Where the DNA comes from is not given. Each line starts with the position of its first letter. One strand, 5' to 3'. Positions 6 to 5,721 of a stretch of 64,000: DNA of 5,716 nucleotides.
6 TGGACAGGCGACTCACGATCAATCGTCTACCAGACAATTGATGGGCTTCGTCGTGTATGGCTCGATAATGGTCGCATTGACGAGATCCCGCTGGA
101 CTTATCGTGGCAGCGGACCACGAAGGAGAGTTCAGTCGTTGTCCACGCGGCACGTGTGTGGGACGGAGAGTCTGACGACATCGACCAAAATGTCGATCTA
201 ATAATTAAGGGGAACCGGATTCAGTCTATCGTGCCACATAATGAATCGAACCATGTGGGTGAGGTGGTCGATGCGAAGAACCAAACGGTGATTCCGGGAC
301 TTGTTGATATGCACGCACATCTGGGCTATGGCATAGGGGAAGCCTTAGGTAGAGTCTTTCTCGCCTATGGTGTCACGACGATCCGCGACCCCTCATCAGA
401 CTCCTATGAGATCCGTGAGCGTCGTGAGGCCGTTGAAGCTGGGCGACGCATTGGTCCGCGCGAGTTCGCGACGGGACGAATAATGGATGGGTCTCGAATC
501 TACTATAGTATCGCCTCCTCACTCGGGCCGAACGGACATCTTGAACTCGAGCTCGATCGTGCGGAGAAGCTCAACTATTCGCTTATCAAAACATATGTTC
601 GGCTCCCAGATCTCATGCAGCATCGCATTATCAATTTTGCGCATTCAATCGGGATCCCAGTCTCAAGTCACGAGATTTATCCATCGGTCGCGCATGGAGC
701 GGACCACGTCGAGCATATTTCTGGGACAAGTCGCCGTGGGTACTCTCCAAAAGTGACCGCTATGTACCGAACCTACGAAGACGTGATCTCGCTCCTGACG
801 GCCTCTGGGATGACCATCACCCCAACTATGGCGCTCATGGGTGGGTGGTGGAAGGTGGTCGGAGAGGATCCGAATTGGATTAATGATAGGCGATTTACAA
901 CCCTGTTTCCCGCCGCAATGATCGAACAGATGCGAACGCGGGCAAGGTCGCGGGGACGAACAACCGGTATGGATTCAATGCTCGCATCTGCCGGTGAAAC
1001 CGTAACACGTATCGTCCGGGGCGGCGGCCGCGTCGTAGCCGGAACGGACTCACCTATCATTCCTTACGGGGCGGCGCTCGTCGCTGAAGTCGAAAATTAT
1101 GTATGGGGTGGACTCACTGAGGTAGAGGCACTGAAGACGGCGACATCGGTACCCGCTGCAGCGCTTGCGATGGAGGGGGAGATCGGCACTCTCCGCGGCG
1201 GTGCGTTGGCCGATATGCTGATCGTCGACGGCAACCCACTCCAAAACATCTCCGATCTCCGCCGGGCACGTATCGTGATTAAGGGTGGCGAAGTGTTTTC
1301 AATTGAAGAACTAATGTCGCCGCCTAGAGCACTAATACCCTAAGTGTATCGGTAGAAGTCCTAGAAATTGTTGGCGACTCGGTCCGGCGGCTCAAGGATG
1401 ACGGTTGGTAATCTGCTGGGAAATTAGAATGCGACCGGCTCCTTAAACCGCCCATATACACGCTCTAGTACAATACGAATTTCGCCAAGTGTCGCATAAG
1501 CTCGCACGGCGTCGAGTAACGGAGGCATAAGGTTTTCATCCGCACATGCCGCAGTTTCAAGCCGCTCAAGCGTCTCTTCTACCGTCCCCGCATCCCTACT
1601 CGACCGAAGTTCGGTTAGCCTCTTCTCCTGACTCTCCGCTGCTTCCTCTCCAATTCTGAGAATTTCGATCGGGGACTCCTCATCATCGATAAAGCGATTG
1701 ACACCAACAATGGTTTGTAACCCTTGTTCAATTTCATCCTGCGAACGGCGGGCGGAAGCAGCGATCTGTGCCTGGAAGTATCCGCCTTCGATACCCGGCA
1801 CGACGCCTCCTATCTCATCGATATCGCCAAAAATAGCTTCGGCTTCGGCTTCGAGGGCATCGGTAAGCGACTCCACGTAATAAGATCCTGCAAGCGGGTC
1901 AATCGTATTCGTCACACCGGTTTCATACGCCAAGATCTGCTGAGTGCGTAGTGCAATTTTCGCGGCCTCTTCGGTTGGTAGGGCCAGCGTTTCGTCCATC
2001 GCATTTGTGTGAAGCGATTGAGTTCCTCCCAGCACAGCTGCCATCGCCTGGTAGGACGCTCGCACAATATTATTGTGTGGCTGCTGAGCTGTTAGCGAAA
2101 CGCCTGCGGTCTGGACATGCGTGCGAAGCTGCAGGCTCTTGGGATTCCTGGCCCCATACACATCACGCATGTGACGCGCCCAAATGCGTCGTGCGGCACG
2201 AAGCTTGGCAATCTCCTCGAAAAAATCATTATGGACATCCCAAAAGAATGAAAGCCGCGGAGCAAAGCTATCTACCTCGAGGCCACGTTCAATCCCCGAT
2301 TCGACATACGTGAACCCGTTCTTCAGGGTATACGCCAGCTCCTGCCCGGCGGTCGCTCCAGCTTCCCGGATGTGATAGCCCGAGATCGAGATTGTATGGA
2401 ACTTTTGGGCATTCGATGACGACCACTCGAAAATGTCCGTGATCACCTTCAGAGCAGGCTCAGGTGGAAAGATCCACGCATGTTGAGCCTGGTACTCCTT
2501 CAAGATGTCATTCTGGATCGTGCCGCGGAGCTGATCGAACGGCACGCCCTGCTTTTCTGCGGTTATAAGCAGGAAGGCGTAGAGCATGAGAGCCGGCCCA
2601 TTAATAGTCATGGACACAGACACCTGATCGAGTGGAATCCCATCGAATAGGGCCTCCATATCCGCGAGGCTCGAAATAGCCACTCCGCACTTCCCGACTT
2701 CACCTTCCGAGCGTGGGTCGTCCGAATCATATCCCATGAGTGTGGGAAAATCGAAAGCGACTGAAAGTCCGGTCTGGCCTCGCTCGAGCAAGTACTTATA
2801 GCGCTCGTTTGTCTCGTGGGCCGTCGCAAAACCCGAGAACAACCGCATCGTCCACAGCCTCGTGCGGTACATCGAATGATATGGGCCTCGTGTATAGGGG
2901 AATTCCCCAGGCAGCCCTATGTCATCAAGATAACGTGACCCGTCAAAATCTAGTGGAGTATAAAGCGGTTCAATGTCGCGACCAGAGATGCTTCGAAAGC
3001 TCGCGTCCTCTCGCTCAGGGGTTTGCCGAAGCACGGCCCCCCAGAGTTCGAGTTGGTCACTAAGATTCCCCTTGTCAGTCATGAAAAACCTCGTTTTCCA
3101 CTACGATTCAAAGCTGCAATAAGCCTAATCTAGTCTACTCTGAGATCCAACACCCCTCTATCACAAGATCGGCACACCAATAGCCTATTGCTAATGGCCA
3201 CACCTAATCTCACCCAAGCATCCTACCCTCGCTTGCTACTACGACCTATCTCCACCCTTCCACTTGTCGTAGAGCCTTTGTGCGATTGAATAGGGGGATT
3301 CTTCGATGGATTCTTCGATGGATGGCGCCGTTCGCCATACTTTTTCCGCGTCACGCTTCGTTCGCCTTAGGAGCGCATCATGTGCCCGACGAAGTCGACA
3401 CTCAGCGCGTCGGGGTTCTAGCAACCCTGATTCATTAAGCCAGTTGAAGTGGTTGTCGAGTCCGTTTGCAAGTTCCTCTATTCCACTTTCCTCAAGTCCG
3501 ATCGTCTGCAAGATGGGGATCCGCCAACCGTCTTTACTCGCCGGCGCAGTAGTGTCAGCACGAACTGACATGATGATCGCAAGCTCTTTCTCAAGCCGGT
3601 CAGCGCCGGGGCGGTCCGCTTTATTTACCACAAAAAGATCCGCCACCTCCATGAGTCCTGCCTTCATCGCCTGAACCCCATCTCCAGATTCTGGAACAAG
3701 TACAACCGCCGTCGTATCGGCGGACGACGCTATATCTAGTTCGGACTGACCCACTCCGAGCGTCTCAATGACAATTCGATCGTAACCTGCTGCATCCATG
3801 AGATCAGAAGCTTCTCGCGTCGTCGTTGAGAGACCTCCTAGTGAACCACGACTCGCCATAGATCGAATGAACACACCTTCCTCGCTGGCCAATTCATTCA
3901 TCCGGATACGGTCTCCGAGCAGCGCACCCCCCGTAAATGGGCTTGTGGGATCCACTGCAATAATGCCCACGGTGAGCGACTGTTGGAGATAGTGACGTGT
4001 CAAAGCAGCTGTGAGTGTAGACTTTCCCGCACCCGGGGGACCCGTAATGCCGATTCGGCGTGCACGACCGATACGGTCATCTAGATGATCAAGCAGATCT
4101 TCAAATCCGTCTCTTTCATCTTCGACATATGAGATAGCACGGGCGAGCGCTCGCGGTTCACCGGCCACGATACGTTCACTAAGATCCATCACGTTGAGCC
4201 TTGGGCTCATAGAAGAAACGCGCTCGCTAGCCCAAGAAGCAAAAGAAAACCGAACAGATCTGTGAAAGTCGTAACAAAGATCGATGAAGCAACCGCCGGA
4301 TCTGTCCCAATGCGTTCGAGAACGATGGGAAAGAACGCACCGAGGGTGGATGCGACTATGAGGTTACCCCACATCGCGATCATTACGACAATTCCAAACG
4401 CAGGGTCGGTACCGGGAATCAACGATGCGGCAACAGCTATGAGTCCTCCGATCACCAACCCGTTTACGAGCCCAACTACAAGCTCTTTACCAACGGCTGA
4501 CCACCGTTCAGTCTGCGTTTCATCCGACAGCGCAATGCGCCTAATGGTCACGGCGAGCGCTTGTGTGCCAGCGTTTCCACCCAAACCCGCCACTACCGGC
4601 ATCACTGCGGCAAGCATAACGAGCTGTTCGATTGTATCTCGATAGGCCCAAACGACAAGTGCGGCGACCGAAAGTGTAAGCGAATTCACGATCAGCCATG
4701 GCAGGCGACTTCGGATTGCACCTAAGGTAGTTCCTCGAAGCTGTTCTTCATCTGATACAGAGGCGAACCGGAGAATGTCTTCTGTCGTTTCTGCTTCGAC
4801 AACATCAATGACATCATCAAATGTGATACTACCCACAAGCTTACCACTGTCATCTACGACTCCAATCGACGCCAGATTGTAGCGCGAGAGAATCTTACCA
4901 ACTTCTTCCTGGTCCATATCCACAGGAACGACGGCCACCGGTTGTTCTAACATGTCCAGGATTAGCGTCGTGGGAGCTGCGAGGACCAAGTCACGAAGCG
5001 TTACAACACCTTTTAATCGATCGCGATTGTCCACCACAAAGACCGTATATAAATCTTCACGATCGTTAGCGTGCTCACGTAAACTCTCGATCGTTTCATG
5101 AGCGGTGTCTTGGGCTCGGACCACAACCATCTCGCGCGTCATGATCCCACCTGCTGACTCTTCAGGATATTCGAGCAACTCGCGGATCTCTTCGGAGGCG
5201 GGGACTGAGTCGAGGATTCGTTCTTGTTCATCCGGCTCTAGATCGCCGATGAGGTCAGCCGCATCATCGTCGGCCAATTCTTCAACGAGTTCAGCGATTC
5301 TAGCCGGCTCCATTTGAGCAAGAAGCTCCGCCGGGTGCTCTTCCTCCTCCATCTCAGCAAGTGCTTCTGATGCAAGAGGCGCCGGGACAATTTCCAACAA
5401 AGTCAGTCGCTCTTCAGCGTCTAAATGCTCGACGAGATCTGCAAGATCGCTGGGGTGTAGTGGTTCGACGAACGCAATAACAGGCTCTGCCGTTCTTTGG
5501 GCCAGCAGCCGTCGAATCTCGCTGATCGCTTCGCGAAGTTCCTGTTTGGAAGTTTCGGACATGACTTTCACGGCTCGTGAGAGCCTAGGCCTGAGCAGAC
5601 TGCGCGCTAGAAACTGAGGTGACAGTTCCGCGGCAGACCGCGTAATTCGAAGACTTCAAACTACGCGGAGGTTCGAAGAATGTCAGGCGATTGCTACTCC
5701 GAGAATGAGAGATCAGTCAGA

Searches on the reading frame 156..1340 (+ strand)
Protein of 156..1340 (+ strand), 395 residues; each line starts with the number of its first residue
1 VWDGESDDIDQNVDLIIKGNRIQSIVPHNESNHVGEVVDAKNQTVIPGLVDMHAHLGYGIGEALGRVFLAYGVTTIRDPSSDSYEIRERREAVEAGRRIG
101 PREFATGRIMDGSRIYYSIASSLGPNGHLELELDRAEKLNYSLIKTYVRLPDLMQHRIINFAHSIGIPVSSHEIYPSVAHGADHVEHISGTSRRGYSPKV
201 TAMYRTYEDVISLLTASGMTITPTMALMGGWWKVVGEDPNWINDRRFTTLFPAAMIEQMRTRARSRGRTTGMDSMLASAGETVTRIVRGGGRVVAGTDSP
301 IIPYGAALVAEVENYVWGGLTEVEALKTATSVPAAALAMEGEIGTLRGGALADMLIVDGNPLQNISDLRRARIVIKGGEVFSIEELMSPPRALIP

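Call 32: search_protein_families(library=ncbifam, proteins=[window:156-1340:+], max_evalue=1e-8)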
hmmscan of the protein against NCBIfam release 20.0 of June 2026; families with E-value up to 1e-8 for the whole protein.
window:156-1340:+ (395 aa): 9 families
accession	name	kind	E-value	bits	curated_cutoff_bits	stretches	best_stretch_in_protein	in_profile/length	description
NF051886.1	XaaProDiPepCaul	equivalog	5.2e-28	98.2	500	1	282-381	299-397/398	Xaa-Pro dipeptidase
NF009060.0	PRK12394.1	equivalog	5.2e-13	48.5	442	0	9-81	19-93/381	metallo-dependent hydrolase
NF006689.0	PRK09237.1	equivalog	5.1e-12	45.1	371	1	7-82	17-95/383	amidohydrolase/deacetylase family metallohydrolase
NF011990.0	PRK15446.2-6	subfamily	3.5e-11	42.5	233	0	9-54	16-64/390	alpha-D-ribose 1-methylphosphonate 5-triphosphate diphosphatase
NF006056.0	PRK08204.1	subfamily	3.2e-10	39.4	391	0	11-56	23-67/449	hypothetical protein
TIGR01224.1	hutI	equivalog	3.8e-10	39.2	298.15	0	14-59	5-52/377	imidazolonepropionase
NF005557.0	PRK07228.1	equivalog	4.2e-10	38.9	522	0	11-57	20-66/445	5'-deoxyadenosine deaminase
NF006055.0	PRK08203.1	equivalog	1.1e-09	37.3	532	0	10-59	24-74/455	8-oxoguanine deaminase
NF005759.0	PRK07583.1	equivalog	1.5e-09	37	403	0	11-59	39-87/438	cytosine deaminase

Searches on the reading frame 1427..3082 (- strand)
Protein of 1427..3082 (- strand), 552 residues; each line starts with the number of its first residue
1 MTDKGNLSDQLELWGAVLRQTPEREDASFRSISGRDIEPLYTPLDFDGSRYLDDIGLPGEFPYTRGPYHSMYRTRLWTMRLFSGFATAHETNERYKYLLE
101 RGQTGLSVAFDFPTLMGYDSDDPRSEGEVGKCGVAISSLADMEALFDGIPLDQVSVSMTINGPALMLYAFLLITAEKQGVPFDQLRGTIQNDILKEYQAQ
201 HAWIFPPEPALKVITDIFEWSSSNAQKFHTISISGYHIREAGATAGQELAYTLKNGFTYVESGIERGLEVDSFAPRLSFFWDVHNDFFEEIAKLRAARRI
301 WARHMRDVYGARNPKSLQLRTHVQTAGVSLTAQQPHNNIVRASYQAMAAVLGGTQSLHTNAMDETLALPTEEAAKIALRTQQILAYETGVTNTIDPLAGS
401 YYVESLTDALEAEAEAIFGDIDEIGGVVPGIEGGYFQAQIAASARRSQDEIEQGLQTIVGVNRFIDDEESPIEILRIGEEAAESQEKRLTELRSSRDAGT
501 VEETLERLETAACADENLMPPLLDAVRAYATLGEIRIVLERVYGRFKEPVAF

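Call 32: search_protein_families(library=ncbifam, proteins=[window:1427-3082:-], max_evalue=1e-8)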
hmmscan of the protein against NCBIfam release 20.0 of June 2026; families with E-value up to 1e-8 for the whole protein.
window:1427-3082:- (552 aa): 4 families
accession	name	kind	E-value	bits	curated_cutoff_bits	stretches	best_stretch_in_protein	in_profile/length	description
TIGR00641.1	acid_CoA_mut_N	subfamily_domain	1e-227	756.6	303.8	1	31-550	3-526/528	methylmalonyl-CoA mutase N-terminal domain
NF006944.0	PRK09426.1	equivalog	1.2e-200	668.1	876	1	22-549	28-554/721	methylmalonyl-CoA mutase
NF045497.1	IsobCoAmut_IcmF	equivalog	7.6e-111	371.6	1500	1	30-547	525-1073/1076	fused isobutyryl-CoA mutase/GTPase IcmF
TIGR00642.1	mmCoA_mut_beta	equivalog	1e-56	192.5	617.25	1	130-465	122-451/620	methylmalonyl-CoA mutase small subunit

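Call 55: find_encoding_contigs(protein=window:1427-3082:-, flank=10000, max_places=2)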
Protein window:1427-3082:- (552 aa): no gene with exactly this product is on record in the collection.

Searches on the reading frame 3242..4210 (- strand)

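Call 30: search_protein_families(library=ncbifam, proteins=[window:3242-4210:-], max_evalue=1e-8)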
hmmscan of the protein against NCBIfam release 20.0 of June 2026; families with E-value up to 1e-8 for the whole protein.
window:3242-4210:- (323 aa): 3 families
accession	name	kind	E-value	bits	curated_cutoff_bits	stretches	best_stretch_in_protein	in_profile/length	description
TIGR00750.1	lao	equivalog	4.7e-93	311.6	240.75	1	17-277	1-259/300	methylmalonyl Co-A mutase-associated GTPase MeaB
NF006958.0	PRK09435.1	equivalog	2.8e-72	243.5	329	1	5-305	8-313/333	methylmalonyl Co-A mutase-associated GTPase MeaB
NF045497.1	IsobCoAmut_IcmF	equivalog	5.9e-41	140.2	1500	1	11-211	146-352/1076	fused isobutyryl-CoA mutase/GTPase IcmF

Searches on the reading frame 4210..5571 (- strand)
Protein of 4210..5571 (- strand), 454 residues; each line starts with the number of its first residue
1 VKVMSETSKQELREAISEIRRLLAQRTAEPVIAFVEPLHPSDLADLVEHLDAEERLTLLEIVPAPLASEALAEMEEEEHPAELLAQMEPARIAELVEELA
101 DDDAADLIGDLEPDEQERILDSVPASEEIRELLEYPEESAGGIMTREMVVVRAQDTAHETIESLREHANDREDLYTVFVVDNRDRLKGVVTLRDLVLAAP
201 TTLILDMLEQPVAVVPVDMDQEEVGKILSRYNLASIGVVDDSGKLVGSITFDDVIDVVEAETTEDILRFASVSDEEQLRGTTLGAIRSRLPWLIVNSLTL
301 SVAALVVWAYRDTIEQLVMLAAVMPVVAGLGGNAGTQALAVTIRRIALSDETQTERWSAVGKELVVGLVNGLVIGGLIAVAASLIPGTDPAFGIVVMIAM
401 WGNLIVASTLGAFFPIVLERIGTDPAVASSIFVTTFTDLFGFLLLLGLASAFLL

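Call 31: search_protein_families(library=ncbifam, proteins=[window:4210-5571:-], max_evalue=1e-8)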
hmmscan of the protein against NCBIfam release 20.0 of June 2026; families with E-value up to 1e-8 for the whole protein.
window:4210-5571:- (454 aa): 1 family
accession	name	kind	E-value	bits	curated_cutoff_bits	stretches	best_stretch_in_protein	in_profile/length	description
TIGR00400.1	mgtE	equivalog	2.9e-87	293.3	232.75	1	16-453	8-447/450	magnesium transporter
